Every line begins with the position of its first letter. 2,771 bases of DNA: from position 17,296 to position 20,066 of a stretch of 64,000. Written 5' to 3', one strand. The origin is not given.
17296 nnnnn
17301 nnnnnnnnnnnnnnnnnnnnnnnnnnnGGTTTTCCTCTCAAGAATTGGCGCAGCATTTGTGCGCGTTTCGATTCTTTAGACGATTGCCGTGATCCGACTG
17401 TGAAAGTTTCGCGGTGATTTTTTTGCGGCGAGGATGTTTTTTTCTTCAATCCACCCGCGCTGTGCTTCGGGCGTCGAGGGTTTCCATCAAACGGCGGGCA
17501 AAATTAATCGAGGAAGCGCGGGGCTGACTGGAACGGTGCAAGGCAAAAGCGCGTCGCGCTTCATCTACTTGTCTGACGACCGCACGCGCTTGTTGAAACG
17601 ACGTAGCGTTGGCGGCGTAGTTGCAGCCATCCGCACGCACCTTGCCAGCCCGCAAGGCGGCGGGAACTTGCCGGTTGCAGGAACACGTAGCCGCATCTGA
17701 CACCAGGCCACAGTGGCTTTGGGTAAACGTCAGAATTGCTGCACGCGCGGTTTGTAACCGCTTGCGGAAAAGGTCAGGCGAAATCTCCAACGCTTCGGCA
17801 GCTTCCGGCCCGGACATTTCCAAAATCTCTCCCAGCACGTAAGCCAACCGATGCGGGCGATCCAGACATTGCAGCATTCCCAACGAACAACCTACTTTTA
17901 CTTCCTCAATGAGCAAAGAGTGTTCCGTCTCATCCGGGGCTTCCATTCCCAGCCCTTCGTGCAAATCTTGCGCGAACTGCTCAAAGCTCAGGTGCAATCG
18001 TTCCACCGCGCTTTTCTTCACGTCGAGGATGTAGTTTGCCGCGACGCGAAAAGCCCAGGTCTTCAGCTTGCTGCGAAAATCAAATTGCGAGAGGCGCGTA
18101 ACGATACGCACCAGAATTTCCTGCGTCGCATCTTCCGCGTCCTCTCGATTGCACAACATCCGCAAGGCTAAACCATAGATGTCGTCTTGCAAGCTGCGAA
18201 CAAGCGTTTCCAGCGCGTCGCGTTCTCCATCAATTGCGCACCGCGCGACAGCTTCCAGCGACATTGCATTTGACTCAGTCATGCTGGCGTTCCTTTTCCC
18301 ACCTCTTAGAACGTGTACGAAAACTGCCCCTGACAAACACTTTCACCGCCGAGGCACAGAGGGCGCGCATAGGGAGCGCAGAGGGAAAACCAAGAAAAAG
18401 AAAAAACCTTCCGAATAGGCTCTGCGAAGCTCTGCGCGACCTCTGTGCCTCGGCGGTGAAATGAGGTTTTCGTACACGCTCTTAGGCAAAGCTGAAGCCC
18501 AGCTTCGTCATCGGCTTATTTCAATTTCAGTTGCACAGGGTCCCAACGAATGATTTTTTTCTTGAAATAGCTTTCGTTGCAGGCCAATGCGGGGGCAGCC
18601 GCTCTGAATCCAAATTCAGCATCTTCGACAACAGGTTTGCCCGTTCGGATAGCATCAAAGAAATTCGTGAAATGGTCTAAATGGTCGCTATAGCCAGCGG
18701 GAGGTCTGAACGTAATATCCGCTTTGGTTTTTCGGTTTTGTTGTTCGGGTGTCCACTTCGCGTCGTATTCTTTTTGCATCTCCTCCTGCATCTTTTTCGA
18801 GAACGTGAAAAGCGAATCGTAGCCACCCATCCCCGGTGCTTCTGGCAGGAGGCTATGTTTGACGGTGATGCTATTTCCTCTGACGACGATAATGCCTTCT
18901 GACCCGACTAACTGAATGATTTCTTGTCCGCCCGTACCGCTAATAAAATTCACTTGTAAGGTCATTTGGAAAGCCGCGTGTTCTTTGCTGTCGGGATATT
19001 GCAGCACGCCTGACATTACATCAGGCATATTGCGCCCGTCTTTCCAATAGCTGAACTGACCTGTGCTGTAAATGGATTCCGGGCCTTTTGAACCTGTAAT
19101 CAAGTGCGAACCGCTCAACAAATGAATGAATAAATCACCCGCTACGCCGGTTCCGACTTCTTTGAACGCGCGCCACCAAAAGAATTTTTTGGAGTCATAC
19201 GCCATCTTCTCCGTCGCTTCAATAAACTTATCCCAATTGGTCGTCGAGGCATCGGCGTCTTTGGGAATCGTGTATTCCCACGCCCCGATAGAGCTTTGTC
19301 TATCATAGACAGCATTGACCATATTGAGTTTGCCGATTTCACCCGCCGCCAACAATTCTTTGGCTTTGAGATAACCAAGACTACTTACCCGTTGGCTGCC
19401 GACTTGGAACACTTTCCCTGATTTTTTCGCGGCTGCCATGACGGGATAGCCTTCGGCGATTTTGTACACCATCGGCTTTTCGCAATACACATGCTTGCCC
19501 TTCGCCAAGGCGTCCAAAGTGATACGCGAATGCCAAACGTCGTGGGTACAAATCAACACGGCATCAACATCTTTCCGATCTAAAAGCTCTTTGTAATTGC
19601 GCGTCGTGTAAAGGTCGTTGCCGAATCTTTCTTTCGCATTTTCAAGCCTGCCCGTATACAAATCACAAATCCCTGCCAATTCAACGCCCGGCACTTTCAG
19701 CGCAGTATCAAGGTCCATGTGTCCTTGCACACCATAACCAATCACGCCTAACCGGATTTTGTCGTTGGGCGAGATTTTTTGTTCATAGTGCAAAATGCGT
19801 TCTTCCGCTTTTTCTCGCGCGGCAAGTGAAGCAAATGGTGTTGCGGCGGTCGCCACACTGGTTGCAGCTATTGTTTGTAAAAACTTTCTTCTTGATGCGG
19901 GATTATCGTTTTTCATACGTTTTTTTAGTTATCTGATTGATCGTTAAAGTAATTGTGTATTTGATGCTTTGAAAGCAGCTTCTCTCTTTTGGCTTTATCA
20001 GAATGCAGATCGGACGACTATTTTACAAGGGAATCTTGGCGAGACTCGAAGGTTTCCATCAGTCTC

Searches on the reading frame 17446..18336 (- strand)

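Call 76: search_protein_families(library=pfam, proteins=[window:17446-18336:-], max_evalue=0.00001)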
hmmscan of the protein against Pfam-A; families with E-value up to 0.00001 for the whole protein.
window:17446-18336:- (296 aa): 1 family
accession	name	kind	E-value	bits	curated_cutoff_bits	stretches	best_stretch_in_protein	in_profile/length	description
PF04542.20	Sigma70_r2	-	5.8e-14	52.1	24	1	45-107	1-65/71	Sigma-70 region 2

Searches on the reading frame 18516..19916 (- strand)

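Call 76: search_protein_families(library=pfam, proteins=[window:18516-19916:-], max_evalue=0.00001)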
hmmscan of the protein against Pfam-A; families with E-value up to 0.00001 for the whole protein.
window:18516-19916:- (466 aa): 3 families
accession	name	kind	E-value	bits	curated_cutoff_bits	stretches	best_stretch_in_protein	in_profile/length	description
PF01408.29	GFO_IDH_MocA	-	4.5e-22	79.4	24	1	54-173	1-119/120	Oxidoreductase family, NAD-binding Rossmann fold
PF22725.1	GFO_IDH_MocA_C3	-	1.4e-10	41.7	27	0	247-343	34-123/124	GFO/IDH/MocA C-terminal domain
PF02894.22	GFO_IDH_MocA_C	-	5.9e-07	29.9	22.9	0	189-454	4-214/218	Oxidoreductase family, C-terminal alpha/beta domain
